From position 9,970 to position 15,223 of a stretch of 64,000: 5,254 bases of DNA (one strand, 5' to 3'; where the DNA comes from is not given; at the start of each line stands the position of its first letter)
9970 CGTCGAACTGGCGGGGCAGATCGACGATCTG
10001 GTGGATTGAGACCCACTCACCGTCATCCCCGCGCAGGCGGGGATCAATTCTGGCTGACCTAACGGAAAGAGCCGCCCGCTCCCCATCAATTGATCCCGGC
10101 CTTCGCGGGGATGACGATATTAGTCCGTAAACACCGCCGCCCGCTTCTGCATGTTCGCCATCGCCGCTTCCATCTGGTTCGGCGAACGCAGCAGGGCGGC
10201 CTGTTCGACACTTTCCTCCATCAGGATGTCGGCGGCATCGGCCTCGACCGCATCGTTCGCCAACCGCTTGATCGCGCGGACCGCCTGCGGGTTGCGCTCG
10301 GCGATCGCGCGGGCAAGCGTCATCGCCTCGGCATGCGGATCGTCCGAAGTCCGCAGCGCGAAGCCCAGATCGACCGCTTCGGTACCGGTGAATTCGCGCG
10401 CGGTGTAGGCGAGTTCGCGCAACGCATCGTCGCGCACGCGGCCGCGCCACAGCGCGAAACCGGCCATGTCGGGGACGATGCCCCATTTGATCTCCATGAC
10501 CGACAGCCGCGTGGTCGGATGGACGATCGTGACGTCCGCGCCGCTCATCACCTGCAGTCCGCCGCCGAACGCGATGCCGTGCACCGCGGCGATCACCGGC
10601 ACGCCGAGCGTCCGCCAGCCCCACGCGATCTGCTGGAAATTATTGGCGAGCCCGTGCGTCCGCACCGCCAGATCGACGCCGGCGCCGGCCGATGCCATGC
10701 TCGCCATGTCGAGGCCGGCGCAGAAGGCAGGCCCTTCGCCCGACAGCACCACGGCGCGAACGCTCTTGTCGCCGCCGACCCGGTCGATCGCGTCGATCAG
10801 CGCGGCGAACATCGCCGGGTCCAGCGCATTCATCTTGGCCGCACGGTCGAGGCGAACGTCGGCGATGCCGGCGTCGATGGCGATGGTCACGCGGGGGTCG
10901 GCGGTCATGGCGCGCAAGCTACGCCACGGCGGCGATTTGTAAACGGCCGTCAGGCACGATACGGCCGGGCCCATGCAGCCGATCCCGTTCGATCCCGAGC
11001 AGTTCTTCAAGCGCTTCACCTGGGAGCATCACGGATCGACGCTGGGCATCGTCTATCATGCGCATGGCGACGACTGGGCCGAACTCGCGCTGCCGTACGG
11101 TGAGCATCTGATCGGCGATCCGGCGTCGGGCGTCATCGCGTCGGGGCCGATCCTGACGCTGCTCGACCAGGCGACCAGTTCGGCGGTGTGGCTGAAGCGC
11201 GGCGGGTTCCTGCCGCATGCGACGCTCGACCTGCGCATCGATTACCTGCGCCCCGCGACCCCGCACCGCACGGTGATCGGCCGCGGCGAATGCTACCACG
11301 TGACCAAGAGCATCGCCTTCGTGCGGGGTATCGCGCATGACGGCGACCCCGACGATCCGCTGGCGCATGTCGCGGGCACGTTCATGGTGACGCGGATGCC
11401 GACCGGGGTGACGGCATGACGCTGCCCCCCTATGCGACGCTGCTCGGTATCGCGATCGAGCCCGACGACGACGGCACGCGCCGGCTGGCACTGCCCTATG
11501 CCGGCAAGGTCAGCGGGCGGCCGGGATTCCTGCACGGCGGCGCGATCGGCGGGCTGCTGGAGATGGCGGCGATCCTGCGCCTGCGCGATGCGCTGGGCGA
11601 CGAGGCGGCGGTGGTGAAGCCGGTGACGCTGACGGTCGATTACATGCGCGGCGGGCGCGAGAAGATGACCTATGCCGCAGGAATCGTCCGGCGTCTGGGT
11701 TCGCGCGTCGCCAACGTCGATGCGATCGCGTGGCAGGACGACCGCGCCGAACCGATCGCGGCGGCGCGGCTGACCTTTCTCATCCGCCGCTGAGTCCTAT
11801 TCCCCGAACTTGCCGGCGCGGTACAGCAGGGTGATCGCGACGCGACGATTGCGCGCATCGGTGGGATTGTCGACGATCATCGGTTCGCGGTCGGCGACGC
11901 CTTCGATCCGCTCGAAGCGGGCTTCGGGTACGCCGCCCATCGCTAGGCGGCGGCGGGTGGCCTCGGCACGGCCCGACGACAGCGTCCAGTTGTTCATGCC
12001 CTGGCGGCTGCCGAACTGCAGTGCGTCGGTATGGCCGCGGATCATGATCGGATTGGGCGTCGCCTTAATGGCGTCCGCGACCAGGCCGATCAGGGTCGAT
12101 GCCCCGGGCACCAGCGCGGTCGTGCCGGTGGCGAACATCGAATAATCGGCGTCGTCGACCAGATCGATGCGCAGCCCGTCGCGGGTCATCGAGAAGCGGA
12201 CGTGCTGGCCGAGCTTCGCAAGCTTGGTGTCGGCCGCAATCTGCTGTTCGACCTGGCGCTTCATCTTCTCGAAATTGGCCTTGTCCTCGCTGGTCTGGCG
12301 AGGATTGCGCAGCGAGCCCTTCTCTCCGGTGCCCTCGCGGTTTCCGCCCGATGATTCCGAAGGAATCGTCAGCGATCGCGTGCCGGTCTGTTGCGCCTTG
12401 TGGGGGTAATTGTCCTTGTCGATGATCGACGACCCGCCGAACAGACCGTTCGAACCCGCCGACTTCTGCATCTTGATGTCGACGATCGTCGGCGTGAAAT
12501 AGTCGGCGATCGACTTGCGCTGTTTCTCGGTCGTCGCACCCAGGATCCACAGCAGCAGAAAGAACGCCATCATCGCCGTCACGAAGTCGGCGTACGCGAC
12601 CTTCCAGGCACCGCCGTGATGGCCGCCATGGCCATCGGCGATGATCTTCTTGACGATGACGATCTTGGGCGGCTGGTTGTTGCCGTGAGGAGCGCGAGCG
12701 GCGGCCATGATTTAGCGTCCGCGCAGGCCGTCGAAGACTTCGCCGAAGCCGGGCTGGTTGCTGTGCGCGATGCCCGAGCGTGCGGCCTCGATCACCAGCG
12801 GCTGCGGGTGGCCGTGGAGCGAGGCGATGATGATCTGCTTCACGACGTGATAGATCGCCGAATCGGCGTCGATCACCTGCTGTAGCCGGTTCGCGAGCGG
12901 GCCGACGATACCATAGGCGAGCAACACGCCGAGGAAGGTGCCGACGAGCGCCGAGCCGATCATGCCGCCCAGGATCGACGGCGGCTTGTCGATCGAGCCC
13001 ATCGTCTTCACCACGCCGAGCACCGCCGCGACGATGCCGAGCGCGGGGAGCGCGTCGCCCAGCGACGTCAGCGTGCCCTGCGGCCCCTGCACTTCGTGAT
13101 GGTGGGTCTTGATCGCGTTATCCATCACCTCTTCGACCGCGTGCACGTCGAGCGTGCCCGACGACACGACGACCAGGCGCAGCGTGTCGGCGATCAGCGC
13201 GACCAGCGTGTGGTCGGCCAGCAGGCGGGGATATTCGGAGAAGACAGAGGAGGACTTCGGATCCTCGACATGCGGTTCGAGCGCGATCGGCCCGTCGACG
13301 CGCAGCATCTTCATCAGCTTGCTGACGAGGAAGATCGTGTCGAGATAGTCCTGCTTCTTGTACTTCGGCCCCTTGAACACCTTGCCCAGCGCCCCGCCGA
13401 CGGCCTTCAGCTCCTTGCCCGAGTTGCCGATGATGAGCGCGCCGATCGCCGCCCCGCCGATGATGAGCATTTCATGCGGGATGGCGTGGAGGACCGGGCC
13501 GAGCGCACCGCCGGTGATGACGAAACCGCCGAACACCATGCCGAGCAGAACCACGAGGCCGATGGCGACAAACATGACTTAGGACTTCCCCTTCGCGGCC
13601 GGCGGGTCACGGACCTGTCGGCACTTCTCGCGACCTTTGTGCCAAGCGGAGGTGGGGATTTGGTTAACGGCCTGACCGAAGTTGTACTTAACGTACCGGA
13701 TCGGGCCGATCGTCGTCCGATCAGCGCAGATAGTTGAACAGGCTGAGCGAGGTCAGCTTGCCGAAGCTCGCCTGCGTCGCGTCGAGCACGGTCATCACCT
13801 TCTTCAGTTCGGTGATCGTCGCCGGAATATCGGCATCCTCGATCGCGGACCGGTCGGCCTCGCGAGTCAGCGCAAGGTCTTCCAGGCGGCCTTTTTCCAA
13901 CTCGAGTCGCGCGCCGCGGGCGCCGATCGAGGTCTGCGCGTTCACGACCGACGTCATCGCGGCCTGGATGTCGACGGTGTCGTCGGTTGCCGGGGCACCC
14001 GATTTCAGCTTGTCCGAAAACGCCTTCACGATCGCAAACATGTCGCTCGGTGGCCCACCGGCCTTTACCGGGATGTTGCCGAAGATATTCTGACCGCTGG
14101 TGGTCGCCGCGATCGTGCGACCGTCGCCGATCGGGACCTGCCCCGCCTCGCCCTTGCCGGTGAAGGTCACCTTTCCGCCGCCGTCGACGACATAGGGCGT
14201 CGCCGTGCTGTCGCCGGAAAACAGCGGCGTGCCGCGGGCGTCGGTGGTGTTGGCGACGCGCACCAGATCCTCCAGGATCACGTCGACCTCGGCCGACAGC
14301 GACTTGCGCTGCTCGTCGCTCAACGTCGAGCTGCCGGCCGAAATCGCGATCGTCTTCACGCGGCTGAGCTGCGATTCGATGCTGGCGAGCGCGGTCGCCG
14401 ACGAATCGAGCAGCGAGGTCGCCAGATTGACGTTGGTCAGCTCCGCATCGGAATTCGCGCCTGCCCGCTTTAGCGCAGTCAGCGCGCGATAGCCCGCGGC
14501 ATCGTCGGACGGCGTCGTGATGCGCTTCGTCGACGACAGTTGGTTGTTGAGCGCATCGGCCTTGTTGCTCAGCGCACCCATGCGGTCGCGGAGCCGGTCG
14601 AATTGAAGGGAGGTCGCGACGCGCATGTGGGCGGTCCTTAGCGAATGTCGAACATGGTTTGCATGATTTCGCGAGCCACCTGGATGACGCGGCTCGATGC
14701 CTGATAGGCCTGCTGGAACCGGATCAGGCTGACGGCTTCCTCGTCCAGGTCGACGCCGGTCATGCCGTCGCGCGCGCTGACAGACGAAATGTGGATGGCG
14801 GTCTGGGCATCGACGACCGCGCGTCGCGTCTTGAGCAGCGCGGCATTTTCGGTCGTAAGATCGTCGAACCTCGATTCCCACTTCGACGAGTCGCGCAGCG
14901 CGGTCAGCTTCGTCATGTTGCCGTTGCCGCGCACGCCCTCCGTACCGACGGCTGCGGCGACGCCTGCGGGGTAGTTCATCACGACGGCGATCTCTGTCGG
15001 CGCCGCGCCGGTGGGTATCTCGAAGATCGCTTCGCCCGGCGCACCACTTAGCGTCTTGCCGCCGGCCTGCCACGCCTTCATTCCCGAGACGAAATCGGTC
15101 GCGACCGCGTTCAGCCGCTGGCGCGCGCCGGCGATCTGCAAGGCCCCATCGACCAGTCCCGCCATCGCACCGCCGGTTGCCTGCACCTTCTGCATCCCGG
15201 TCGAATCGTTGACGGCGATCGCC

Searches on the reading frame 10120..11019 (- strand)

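Call 38: search_protein_families(library=pfam, proteins=[window:10120-11019:-], max_evalue=0.001)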
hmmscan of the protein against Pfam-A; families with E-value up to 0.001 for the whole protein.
window:10120-11019:- (299 aa): 2 families
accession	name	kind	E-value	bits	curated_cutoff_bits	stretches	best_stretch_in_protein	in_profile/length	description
PF00378.25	ECH_1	-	3.3e-36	125.3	27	1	48-298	2-249/251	Enoyl-CoA hydratase/isomerase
PF16113.10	ECH_2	-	8.9e-28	98.2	27.2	1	55-291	4-239/335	Enoyl-CoA hydratase/isomerase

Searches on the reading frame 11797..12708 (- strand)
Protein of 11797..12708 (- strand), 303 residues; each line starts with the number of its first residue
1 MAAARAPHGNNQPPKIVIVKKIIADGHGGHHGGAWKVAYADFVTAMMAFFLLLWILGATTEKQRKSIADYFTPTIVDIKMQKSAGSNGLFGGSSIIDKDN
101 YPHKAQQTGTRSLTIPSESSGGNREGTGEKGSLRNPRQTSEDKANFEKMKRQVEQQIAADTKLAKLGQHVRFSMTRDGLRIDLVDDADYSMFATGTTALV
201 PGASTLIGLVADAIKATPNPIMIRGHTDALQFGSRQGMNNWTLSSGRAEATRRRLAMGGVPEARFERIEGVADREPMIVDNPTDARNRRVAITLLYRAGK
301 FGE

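Call 38: search_protein_families(library=pfam, proteins=[window:11797-12708:-], max_evalue=0.001)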
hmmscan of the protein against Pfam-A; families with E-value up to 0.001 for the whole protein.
window:11797-12708:- (303 aa): 2 families
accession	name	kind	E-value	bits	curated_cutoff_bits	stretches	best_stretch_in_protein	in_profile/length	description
PF13677.11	MotB_plug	-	2.3e-19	69.2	24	1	25-73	8-56/58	Membrane MotB of proton-channel complex MotA/MotB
PF00691.25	OmpA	-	9.4e-12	45.6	27.2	1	191-288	1-96/98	OmpA family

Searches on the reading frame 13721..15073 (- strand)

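Call 38: search_protein_families(library=pfam, proteins=[window:13721-15073:-], max_evalue=0.001)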
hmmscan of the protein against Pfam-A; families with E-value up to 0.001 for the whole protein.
window:13721-15073:- (450 aa): 2 families
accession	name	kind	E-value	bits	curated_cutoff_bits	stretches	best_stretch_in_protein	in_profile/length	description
PF00669.25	Flagellin_N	-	9.1e-16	58.6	26.6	1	165-289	14-138/139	Bacterial flagellin N-terminal helical region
PF00700.27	Flagellin_C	-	5.2e-05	23.9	23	1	369-449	4-86/86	Bacterial flagellin C-terminal helical region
